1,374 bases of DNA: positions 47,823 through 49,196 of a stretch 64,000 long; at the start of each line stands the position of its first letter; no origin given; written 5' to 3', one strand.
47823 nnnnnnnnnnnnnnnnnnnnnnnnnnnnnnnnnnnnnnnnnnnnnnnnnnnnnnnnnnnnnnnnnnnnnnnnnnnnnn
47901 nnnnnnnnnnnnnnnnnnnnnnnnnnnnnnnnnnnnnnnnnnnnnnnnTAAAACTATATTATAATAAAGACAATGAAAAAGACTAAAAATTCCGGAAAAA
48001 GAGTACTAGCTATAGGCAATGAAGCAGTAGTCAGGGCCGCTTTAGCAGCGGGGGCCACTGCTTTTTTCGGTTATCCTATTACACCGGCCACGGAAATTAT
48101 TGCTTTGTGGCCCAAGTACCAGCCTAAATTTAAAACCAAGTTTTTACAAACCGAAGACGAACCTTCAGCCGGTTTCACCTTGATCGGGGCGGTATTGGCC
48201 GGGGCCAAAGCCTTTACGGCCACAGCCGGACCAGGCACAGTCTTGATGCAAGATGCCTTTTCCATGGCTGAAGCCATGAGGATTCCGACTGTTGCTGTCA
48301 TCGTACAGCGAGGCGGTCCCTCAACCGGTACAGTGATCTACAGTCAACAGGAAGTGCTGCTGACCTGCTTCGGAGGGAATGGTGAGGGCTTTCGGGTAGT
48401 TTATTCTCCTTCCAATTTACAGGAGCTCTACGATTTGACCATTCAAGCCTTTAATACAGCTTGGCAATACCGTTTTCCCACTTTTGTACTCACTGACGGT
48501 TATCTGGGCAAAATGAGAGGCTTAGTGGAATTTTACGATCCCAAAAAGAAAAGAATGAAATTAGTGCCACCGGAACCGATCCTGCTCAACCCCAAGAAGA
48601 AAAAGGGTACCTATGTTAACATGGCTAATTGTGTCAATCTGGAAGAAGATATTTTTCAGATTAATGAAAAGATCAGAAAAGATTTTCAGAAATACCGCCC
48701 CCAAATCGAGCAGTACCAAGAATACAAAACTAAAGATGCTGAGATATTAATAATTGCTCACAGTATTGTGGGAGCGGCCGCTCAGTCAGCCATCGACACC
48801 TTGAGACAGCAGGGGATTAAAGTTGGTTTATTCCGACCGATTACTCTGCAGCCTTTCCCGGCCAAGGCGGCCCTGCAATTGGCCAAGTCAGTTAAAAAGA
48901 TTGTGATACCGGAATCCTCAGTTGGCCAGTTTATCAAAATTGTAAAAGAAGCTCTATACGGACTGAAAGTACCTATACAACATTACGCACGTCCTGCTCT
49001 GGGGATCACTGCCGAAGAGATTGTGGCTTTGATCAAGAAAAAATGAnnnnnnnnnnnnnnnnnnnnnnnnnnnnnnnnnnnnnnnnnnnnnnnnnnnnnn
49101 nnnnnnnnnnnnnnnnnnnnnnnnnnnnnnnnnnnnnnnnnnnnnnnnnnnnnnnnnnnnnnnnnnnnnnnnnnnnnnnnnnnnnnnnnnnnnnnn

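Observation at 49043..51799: Array of five type IV pilin-like genes inserted inside the 2-oxoacid:ferredoxin oxidoreductase operon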

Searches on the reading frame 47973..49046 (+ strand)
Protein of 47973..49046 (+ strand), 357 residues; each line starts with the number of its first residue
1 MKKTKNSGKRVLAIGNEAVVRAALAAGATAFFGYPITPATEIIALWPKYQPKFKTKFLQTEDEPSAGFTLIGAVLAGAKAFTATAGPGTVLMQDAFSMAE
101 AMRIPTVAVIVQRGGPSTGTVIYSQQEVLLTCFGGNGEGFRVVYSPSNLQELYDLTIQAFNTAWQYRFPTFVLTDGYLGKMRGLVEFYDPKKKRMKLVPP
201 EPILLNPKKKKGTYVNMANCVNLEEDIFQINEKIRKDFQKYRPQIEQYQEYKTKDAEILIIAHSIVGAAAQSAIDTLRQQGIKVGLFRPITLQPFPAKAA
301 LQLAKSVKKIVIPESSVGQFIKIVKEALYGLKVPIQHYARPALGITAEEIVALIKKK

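Call 3: search_protein_families(library=pfam, proteins=[window:47973-49046:+], max_evalue=0.01)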
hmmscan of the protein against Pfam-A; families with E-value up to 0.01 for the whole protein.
window:47973-49046:+ (357 aa): 4 families
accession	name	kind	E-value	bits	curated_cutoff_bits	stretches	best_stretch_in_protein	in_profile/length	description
PF01855.24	POR_N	-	4.5e-47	161.2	27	1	22-249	2-230/231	Pyruvate flavodoxin/ferredoxin oxidoreductase, thiamine diP-bdg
PF17147.9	PFOR_II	-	2.7e-17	63.4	27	1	256-338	1-88/102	Pyruvate:ferredoxin oxidoreductase core domain II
PF02780.25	Transketolase_C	-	1.6e-06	28.5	25.9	1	250-318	4-72/124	Transketolase, C-terminal domain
PF02776.23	TPP_enzyme_N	-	0.008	16.4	26.8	0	16-119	4-106/119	Thiamine pyrophosphate enzyme, N-terminal TPP binding domain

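Call 4: search_protein_families(library=ncbifam, proteins=[window:47973-49046:+], max_evalue=0.01)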
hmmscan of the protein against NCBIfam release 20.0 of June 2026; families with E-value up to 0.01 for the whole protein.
window:47973-49046:+ (357 aa): 15 families
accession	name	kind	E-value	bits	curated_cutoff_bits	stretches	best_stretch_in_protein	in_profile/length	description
NF005507.0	PRK07119.1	subfamily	3.6e-78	262.8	399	1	9-356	3-347/352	3-methyl-2-oxobutanoate dehydrogenase subunit VorB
NF006412.0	PRK08659.1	equivalog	4.2e-75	253.3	411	2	9-192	4-188/378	2-oxoacid:acceptor oxidoreductase subunit alpha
TIGR03710.1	OAFO_sf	subfamily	3e-69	234.1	482.75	2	3-194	186-378/561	2-oxoacid:acceptor oxidoreductase subunit alpha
NF007206.0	PRK09627.1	equivalog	3e-58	197.6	579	2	10-191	3-185/375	2-oxoglutarate synthase subunit alpha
NF041170.1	Oxoac_fdxalpha_Archa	equivalog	2.1e-40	138.7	800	2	4-194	229-431/636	2-oxoacid:ferredoxin oxidoreductase subunit alpha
NF040682.1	PorA_Arch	equivalog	3.8e-30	105.1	550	1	12-317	5-322/387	pyruvate synthase subunit PorA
NF045764.1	PhenlGlyoxDHPadG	equivalog_domain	2.1e-27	95.6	700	2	10-175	2-166/398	NADH-dependent phenylglyoxylate dehydrogenase subunit alpha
NF007201.0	PRK09622.1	equivalog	9.8e-26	90.6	590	2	15-179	15-178/405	2-oxoacid:ferredoxin oxidoreductase subunit alpha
NF006233.0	PRK08367.1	equivalog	2.7e-24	85.8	625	1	13-317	7-323/394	pyruvate ferredoxin oxidoreductase subunit alpha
NF006232.0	PRK08366.1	equivalog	4.1e-24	84.9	646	1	12-313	9-321/394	2-ketoisovalerate ferredoxin oxidoreductase subunit alpha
TIGR03336.1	IOR_alpha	equivalog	2e-18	66.1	650.9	1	10-314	2-286/595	indolepyruvate ferredoxin oxidoreductase subunit alpha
NF045791.1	OxalOxredalpha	equivalog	8.6e-14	51.4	500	1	13-317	7-323/395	oxalate oxidoreductase subunit alpha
TIGR02176.1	pyruv_ox_red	equivalog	2.3e-12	45.6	911.35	1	15-312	6-322/1167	pyruvate:ferredoxin (flavodoxin) oxidoreductase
NF006129.0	PRK08273.1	equivalog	0.00059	18.1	724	1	25-173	15-160/598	thiamine pyrophosphate-requiring protein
NF005860.0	PRK07789.1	equivalog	0.0049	15.2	881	1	10-125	31-145/615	acetolactate synthase large subunit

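Call 9: find_encoding_contigs(protein=window:47973-49046:+, flank=10000, max_places=6)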
Protein window:47973-49046:+ (357 aa): no gene with exactly this product is on record in the collection.

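Call 11: find_homologous_proteins(query=window:47973-49046:+, max_evalue=1e-30)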
Query window:47973-49046:+ (357 aa): 4928 proteins with E <= 1e-30 among 8000 candidates; the best 120 are listed.
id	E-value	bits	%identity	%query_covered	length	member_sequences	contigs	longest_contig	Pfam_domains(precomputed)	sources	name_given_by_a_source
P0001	1.9e-231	785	100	100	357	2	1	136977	PF01855.25,PF17147.10,PF02780.26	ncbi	ncbi:MAG: transketolase C-terminal domain-containing protein [Patescibacteria group bacterium]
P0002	5.4e-204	695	88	99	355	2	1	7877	PF01855.25,PF17147.10,PF02780.26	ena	-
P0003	2.1e-201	686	88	97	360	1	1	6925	PF01855.25,PF17147.10,PF02780.26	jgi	-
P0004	2.3e-192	656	84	98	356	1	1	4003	PF01855.25,PF17147.10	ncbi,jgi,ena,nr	ncbi:ferredoxin oxidoreductase [Patescibacteria group bacterium]|nr:ferredoxin oxidoreductase [Pates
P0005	4.2e-192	656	83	100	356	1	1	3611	PF01855.25,PF17147.10,PF02780.26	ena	-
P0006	3.4e-128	446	61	96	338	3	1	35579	PF01855.25,PF02776.24,PF17147.10,PF02780.26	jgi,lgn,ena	-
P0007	1.9e-127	443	59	97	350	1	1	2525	PF01855.25,PF17147.10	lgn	-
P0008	2.9e-127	442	61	97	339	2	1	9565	PF01855.25,PF17147.10,PF02780.26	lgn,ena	-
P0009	1.6e-126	440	57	97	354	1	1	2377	PF01855.25,PF17147.10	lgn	-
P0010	1.9e-125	436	58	96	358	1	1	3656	PF01855.25,PF17147.10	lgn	-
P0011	3.0e-125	436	59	97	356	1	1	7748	PF01855.25,PF17147.10,PF02780.26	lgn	-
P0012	1.0e-124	434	57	97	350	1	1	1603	PF01855.25,PF17147.10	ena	-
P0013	1.2e-124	434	57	96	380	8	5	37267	PF01855.25,PF17147.10,PF02780.26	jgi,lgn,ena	-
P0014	1.3e-124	434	59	96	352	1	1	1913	PF01855.25,PF17147.10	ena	-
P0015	1.7e-124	433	59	96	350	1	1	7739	PF01855.25,PF17147.10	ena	-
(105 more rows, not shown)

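Call 12: find_encoding_contigs(protein=P0002, flank=8000, max_places=3)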
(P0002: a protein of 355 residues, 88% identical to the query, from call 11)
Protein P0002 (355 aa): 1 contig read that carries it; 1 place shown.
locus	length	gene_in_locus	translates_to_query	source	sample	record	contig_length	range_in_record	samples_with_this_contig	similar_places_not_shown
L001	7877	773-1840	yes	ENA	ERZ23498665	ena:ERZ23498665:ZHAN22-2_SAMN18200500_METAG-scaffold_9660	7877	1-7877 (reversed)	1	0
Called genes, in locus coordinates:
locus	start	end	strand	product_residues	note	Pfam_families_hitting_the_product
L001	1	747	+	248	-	?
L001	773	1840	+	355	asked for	PF01855:POR_N, PF02780:Transketolase_C (faint), PF17147:PFOR_II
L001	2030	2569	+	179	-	-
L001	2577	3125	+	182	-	-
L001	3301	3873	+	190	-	PF01558:POR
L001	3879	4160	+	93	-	PF13183:Fer4_8 (faint), PF13534:Fer4_17 (faint), PF14697:Fer4_21 (faint), PF12797:Fer4_2 (faint), PF12838:Fer4_7, PF13187:Fer4_9 (weak), PF00037:Fer4 (weak), PF12837:Fer4_6 (weak), +3 more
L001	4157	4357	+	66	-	-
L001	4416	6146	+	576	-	PF01368:DHH, PF02272:DHHA1, PF17768:RecJ_OB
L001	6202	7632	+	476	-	PF01564:Spermine_synth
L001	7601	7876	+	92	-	?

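Call 13: find_encoding_contigs(protein=P0003, flank=8000, max_places=3)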
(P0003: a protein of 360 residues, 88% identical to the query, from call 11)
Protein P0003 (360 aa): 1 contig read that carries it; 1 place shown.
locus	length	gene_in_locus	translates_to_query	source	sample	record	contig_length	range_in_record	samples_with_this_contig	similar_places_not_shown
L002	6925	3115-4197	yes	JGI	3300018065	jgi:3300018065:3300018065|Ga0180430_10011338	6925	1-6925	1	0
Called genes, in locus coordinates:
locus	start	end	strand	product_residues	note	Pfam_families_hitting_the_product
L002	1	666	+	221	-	?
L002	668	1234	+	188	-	PF06130:PTAC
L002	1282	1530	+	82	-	-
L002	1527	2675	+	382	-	PF00871:Acetate_kinase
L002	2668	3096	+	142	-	PF00293:NUDIX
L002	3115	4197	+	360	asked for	PF01855:POR_N, PF02780:Transketolase_C (faint), PF17147:PFOR_II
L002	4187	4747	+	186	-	PF07963:N_methyl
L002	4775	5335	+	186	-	PF07963:N_methyl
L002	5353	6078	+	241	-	PF02775:TPP_enzyme_C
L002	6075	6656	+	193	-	PF01558:POR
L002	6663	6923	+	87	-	?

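Call 14: find_encoding_contigs(protein=P0004, flank=8000, max_places=3)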
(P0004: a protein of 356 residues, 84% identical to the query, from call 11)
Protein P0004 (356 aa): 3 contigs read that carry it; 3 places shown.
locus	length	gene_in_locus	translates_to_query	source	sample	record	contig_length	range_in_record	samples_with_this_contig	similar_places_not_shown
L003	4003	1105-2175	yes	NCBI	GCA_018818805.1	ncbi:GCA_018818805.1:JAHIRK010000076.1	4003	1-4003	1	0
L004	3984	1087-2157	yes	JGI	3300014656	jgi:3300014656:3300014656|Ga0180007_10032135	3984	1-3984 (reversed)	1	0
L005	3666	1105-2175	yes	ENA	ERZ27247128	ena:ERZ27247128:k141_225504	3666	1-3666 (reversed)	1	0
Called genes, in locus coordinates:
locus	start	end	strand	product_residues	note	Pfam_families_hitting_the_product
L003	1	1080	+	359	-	PF00871:Acetate_kinase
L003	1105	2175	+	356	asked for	PF01855:POR_N, PF17147:PFOR_II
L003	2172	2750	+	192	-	PF07963:N_methyl (weak)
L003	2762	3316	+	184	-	PF07963:N_methyl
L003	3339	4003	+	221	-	PF02775:TPP_enzyme_C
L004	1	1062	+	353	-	?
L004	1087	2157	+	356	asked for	PF01855:POR_N, PF17147:PFOR_II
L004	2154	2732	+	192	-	PF07963:N_methyl (weak)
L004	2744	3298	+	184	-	PF07963:N_methyl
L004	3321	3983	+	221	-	PF02775:TPP_enzyme_C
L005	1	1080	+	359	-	PF00871:Acetate_kinase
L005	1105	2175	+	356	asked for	PF01855:POR_N, PF17147:PFOR_II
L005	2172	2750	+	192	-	PF07963:N_methyl (weak)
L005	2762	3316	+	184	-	PF07963:N_methyl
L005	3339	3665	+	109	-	?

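Call 19: find_related_loci(query=window:47973-49043:+, collection=genome_contigs, flank=7000)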
Query window:47973-49043:+ (357 aa) in genome_contigs; peptide patterns used: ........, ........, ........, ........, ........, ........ (x = any residue, [..] = any of these).
120 stretches matched a pattern; 46 encode a relative of the query (tblastn E <= 1e-3); 46 distinct loci.
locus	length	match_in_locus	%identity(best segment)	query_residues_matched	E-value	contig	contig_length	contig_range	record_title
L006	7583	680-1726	89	9-357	0e+0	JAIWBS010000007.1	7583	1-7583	MAG: Pirellulales bacterium isolate SFP3_RM_35 k127_3066577_26956, whole genome shotgun sequence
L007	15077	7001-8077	57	1-356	8e-132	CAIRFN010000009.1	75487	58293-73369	uncultured Candidatus Berkelbacteria bacterium isolate AM-lipid-01-D8_bin-0424 genome assembly, contig: bin-0424:09/13,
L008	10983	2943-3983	58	12-356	5e-130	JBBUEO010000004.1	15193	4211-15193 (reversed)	MAG: Patescibacteria group bacterium isolate H43-bin058_1 H43_bin058_1_000000000004, whole genome shotgun sequence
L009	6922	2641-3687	57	9-356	7e-130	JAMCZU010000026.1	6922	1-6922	MAG: Patescibacteria group bacterium isolate FK_Sedi_B_Bin.291 NODE_47978_length_6922_cov_34.2489, whole genome shotgun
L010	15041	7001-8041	57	12-356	7e-129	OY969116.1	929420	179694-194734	MAG: uncultured Candidatus Berkelbacteria bacterium isolate MFD04408.bin.c.6 genome assembly, chromosome: 1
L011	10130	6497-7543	54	9-356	4e-126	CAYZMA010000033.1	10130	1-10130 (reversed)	MAG TPA_asm: uncultured Candidatus Saccharibacteria bacterium isolate SRP050083_co1_301 genome assembly, contig: NODE_31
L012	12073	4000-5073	55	5-356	6e-126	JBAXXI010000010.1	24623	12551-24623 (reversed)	MAG: Candidatus Berkelbacteria bacterium isolate ELA735 MAG735_10, whole genome shotgun sequence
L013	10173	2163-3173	55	15-350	1e-124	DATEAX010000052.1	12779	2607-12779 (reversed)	MAG TPA_asm: Patescibacteria group bacterium isolate SMAG_U8229 k141_203635, whole genome shotgun sequence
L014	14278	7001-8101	57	9-351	9e-124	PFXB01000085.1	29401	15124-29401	MAG: candidate division WWE3 bacterium CG_4_9_14_3_um_filter_43_9 CG_4_9_14_3_um_filter_150_scaffold_2110_c, whole genom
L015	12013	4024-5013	57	14-350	2e-122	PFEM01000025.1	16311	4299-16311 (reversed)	MAG: Candidatus Shapirobacteria bacterium CG10_big_fil_rev_8_21_14_0_10_48_15 CG10_8_21_14_0.10_scaffold_3859_c, whole g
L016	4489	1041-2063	57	12-350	4e-123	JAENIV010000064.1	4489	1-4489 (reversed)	MAG: Candidatus Berkelbacteria bacterium isolate CoA_1_bin.50 scaffold_17962, whole genome shotgun sequence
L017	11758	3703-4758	55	6-356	9e-122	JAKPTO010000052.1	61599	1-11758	MAG: bacterium isolate USPA_maxbin.021 k141_30768, whole genome shotgun sequence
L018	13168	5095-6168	54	12-357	8e-121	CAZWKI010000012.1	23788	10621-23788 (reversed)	MAG TPA_asm: uncultured Gammaproteobacteria bacterium isolate SRP192927_co7_706 genome assembly, contig: NODE_3637_lengt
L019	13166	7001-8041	56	12-357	3e-120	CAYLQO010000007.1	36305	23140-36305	MAG TPA_asm: uncultured Gammaproteobacteria bacterium isolate binchicken_co153_18 genome assembly, contig: NODE_1109_len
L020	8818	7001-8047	54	6-353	1e-119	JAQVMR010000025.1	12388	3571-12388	MAG: Patescibacteria group bacterium isolate STF1_138 NODE_15196_length_12388_cov_3.544572_Sandtown_F1, whole genome sho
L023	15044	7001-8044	54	12-357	2e-118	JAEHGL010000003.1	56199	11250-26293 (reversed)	Candidatus Komeilibacteria bacterium S5_K13 S5_K13__3, whole genome shotgun sequence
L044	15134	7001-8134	51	3-357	5e-105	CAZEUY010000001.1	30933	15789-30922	MAG TPA_asm: uncultured Candidatus Saccharibacteria bacterium isolate SRP178699_co2_75 genome assembly, contig: NODE_706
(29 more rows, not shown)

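Call 26: find_related_loci(query=window:47973-49043:+, collection=metagenome_contigs, flank=7000)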
Query window:47973-49043:+ (357 aa) in metagenome_contigs; peptide patterns used: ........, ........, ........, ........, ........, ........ (x = any residue, [..] = any of these).
218 stretches matched a pattern; 101 encode a relative of the query (tblastn E <= 1e-3); the best 80 are kept; 80 distinct loci.
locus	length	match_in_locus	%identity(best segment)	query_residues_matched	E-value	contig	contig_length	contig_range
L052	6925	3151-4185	88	12-356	0e+0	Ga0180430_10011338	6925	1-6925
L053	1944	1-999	83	24-356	0e+0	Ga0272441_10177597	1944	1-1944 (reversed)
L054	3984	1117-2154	84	12-357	0e+0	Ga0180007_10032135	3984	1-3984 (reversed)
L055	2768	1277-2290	57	15-351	5e-138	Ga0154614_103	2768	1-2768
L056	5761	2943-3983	58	12-356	3e-130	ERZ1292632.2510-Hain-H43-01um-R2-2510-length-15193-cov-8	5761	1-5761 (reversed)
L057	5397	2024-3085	56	5-356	5e-129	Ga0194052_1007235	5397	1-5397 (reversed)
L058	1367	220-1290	55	1-356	4e-140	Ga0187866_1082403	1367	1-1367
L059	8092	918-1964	54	9-356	5e-126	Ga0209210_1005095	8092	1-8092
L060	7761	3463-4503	55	12-356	8e-126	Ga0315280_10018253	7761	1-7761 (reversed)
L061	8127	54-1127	55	5-356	7e-126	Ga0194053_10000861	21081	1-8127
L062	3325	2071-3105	57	9-354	2e-129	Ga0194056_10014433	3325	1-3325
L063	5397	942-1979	56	9-356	8e-126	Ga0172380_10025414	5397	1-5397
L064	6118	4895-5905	56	15-350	5e-125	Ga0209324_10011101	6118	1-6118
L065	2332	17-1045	56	12-352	3e-131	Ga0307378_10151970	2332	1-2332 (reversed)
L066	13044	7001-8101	57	9-351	1e-123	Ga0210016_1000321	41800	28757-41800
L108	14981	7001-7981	57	31-357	6e-114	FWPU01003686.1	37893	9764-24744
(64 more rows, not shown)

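Call 29: find_encoding_contigs(protein=P0005, flank=8000, max_places=3)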
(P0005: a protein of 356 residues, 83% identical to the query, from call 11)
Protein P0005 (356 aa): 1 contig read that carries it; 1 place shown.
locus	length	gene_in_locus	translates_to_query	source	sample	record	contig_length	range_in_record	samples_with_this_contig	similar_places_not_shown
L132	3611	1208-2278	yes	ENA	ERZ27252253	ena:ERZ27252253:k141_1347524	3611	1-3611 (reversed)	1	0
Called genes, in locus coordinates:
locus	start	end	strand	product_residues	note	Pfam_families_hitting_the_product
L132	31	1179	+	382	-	PF00871:Acetate_kinase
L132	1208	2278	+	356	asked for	PF01855:POR_N, PF02780:Transketolase_C (weak), PF17147:PFOR_II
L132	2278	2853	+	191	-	PF07963:N_methyl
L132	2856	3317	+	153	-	PF07963:N_methyl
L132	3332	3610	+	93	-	?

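Call 30: find_encoding_contigs(protein=P0001, flank=10000, max_places=3)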
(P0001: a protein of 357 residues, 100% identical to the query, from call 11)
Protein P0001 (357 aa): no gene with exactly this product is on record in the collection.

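Call 68: search_protein_families(library=pfam, proteins=[L014:8125-8838:+, L023:8051-9274:+, L108:8002-8526:+, L044:8163-8387:+], max_evalue=0.01)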
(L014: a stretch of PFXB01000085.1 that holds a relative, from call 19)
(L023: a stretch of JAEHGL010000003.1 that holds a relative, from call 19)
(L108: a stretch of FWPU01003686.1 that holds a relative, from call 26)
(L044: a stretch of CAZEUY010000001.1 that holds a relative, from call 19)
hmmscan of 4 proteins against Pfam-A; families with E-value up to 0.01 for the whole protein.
L014:8125-8838:+ (237 aa): 0 families

L023:8051-9274:+ (407 aa): 0 families

L108:8002-8526:+ (174 aa): 0 families

L044:8163-8387:+ (74 aa): 0 families
